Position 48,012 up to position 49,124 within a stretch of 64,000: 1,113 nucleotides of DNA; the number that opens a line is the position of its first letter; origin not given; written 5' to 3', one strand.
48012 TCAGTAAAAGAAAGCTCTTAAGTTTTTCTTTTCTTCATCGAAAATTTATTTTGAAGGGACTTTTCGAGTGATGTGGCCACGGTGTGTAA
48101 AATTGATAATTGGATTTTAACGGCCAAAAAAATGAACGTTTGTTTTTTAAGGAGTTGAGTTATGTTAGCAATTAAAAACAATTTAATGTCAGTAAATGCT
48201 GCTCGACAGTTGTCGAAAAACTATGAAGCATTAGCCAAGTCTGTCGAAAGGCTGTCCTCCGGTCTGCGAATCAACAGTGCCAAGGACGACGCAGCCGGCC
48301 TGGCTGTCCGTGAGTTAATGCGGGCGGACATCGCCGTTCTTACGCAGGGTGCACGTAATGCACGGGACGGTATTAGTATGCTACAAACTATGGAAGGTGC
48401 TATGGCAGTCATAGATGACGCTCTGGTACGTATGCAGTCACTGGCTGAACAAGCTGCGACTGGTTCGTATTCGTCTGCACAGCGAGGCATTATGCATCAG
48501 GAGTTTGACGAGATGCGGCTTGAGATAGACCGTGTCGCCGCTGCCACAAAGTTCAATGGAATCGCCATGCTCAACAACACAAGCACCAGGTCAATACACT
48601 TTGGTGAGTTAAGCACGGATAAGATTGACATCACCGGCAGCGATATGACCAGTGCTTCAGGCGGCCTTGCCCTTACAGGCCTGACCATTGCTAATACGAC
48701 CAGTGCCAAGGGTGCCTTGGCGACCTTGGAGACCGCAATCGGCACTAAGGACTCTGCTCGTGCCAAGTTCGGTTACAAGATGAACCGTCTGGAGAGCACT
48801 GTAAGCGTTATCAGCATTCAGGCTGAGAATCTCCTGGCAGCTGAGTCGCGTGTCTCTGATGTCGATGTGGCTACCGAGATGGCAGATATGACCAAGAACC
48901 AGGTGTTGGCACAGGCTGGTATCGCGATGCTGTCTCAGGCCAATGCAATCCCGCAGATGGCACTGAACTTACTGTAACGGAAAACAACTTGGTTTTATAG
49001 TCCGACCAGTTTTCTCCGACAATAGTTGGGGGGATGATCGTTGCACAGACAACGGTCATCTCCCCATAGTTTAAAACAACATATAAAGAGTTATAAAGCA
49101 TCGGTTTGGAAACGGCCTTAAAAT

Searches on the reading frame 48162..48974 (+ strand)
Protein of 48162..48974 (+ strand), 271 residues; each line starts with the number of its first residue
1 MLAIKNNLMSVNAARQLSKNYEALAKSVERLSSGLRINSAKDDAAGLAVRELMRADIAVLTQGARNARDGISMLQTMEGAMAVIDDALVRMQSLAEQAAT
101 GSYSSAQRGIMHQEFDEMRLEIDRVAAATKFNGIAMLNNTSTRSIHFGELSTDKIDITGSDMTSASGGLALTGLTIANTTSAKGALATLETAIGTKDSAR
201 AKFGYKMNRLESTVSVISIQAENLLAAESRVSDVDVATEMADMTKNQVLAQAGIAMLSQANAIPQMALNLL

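Call 17: search_protein_families(library=pfam, proteins=[window:48162-48974:+], max_evalue=0.001)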
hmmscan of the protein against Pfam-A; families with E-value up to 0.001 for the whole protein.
window:48162-48974:+ (271 aa): 2 families
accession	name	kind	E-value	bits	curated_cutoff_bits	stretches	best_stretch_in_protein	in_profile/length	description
PF00669.25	Flagellin_N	-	6e-35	120.8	26.6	1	4-142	1-139/139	Bacterial flagellin N-terminal helical region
PF00700.27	Flagellin_C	-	7.3e-24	84.4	23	1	187-271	2-86/86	Bacterial flagellin C-terminal helical region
